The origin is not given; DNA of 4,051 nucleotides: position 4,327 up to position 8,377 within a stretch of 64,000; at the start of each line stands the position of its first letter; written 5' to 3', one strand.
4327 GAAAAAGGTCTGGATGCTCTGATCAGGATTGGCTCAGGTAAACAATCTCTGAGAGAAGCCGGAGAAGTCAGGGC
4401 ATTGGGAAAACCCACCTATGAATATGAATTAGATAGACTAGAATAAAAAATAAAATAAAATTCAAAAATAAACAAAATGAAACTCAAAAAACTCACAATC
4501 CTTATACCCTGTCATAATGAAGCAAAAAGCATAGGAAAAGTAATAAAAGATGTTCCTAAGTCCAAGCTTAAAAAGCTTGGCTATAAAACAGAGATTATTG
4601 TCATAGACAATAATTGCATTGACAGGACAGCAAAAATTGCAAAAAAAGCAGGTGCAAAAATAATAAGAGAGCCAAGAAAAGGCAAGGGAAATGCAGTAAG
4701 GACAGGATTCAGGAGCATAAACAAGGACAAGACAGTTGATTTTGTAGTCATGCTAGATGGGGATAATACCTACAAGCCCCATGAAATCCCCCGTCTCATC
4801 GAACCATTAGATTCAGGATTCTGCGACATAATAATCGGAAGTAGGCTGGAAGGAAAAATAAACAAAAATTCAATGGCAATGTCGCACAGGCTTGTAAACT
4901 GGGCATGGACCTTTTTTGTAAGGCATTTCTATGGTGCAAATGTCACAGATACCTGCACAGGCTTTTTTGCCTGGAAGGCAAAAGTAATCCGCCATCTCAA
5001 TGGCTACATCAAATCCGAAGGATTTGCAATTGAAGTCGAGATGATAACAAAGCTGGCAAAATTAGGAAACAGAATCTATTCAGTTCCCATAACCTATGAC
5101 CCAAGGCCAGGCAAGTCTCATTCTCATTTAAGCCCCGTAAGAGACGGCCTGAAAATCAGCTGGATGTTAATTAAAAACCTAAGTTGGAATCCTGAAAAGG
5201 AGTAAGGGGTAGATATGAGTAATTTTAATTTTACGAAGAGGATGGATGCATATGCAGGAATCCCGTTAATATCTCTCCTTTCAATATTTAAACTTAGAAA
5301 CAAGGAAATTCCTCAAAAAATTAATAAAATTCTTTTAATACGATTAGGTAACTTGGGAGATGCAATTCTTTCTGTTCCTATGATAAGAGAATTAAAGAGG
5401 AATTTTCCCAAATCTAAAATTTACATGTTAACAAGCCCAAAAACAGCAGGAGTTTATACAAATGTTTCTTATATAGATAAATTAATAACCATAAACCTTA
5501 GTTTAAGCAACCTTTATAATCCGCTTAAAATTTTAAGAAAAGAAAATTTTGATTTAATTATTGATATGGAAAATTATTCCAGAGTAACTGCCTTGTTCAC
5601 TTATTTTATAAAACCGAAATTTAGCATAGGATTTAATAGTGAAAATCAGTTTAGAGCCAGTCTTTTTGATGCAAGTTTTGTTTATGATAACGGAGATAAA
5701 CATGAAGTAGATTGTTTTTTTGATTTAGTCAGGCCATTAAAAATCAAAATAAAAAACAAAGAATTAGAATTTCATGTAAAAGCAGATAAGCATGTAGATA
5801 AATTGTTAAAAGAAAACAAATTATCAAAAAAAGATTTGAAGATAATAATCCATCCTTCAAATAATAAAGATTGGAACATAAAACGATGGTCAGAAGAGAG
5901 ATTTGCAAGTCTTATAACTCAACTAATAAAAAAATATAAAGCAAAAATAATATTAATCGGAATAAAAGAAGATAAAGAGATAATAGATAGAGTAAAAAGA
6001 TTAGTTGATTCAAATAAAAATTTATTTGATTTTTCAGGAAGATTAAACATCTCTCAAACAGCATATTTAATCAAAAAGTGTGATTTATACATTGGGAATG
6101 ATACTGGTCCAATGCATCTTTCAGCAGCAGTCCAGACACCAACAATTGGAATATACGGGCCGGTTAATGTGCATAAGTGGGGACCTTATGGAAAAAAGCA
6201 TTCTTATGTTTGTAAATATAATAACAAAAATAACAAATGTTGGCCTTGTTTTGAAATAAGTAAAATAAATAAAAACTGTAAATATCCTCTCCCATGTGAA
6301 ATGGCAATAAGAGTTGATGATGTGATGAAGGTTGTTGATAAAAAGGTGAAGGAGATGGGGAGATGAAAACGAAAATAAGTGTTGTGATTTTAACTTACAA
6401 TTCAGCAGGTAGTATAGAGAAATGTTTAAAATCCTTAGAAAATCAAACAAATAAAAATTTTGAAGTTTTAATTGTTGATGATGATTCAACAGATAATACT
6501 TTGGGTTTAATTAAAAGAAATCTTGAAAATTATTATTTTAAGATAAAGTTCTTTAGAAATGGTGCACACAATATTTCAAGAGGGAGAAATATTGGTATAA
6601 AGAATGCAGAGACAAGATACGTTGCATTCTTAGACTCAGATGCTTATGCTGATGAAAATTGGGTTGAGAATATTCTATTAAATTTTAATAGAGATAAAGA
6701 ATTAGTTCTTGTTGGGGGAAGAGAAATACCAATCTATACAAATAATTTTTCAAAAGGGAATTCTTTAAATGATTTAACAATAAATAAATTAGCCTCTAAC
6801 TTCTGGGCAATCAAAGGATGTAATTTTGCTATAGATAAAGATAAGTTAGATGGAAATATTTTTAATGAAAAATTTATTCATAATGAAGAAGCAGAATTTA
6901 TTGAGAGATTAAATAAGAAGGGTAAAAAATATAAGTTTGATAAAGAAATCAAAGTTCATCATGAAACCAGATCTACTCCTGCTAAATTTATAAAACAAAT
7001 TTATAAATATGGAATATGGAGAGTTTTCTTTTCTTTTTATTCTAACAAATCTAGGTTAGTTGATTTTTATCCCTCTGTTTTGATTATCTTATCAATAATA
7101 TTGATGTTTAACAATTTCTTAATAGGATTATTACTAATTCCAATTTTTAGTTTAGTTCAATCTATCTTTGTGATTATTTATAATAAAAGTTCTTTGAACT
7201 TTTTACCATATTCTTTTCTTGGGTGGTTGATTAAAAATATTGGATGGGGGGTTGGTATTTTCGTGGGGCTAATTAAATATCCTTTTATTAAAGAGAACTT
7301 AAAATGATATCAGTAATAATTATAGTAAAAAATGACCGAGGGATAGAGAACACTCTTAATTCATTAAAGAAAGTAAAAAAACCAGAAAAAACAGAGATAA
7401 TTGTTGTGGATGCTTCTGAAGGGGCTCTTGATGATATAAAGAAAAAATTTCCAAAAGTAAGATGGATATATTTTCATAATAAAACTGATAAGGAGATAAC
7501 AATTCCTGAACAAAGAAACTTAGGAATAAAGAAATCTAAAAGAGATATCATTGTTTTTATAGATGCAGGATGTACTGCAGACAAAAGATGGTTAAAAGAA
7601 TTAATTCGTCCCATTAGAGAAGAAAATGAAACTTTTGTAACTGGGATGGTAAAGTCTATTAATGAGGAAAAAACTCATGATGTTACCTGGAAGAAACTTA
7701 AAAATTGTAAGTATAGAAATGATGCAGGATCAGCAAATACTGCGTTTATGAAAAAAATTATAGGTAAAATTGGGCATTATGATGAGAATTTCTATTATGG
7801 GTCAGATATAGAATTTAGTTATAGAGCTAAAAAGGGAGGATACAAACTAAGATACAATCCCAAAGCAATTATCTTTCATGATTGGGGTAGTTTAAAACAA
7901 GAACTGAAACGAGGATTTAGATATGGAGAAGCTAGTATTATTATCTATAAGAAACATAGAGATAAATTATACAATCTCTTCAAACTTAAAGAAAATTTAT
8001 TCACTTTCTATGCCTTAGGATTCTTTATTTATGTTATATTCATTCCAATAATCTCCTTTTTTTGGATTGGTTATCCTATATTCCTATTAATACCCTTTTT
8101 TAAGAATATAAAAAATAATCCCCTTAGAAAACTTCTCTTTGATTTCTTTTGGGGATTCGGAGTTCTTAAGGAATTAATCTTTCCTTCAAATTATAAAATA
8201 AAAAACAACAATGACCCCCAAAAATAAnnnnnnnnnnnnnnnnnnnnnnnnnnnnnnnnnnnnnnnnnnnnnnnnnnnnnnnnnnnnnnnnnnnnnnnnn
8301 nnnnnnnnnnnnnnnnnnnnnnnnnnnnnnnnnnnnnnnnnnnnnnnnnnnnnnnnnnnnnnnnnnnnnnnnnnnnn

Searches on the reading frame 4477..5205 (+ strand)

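Call 37: search_protein_families(library=pfam, proteins=[window:4477-5205:+], max_evalue=0.001)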
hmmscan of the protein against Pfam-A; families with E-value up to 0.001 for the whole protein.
window:4477-5205:+ (242 aa): 2 families
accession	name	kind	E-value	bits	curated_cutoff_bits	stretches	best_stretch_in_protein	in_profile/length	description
PF00535.33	Glycos_transf_2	-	1.7e-25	90.3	23.3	1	7-171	1-164/168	Glycosyl transferase family 2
PF13641.12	Glyco_tranf_2_3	-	1.3e-06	29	27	1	6-138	3-137/230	Glycosyltransferase like family 2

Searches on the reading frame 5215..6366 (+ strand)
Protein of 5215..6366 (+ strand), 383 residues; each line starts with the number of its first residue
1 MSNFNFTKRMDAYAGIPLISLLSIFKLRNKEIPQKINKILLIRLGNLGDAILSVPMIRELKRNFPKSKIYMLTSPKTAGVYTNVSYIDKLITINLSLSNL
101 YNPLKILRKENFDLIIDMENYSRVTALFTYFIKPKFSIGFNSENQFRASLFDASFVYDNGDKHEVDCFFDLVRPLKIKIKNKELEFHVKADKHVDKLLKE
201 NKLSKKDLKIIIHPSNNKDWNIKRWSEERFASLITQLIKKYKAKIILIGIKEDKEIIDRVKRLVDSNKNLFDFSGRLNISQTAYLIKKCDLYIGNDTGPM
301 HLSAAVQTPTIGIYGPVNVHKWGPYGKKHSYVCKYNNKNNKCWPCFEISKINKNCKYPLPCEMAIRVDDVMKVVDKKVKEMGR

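Call 37: search_protein_families(library=pfam, proteins=[window:5215-6366:+], max_evalue=0.001)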
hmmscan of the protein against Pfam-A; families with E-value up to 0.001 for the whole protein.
window:5215-6366:+ (383 aa): 2 families
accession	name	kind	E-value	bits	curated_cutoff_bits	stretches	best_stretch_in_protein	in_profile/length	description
PF01075.23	Glyco_transf_9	-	1.7e-40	139.3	22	1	105-353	6-244/247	Glycosyltransferase family 9 (heptosyltransferase)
PF04230.19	PS_pyruv_trans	-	0.00097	19.6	25.3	0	208-295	168-258/280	Polysaccharide pyruvyl transferase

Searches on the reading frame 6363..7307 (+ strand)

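Call 37: search_protein_families(library=pfam, proteins=[window:6363-7307:+], max_evalue=0.001)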
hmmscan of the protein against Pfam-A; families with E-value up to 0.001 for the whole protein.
window:6363-7307:+ (314 aa): 4 families
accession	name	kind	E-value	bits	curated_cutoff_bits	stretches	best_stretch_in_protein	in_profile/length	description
PF00535.33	Glycos_transf_2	-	1.1e-30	107.2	23.3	1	6-136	1-138/168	Glycosyl transferase family 2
PF10111.15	Glyco_tranf_2_2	-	5.8e-10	39.5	27.3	1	6-105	1-103/276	Glycosyltransferase like family 2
PF13641.12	Glyco_tranf_2_3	-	0.00013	22.5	27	0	5-117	3-119/230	Glycosyltransferase like family 2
PF13632.12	Glyco_trans_2_3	-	0.00067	20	27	0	86-273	1-189/198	Glycosyl transferase family group 2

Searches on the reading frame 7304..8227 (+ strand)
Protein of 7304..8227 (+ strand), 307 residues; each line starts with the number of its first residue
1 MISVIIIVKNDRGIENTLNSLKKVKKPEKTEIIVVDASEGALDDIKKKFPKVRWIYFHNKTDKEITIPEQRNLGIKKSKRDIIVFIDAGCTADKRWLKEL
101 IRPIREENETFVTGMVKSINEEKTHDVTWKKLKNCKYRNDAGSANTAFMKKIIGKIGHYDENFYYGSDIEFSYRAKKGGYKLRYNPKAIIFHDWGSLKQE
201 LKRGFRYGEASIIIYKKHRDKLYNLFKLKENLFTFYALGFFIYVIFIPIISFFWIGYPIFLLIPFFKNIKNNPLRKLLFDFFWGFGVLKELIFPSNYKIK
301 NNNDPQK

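Call 37: search_protein_families(library=pfam, proteins=[window:7304-8227:+], max_evalue=0.001)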
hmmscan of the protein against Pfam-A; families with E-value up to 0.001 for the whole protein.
window:7304-8227:+ (307 aa): 3 families
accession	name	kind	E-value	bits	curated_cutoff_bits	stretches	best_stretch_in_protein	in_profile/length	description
PF00535.33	Glycos_transf_2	-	2.7e-15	57.1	23.3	1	3-128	1-127/168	Glycosyl transferase family 2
PF10111.15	Glyco_tranf_2_2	-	1.2e-07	32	27.3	1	3-126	1-133/276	Glycosyltransferase like family 2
PF13641.12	Glyco_tranf_2_3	-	2.1e-05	25.1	27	1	10-190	12-209/230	Glycosyltransferase like family 2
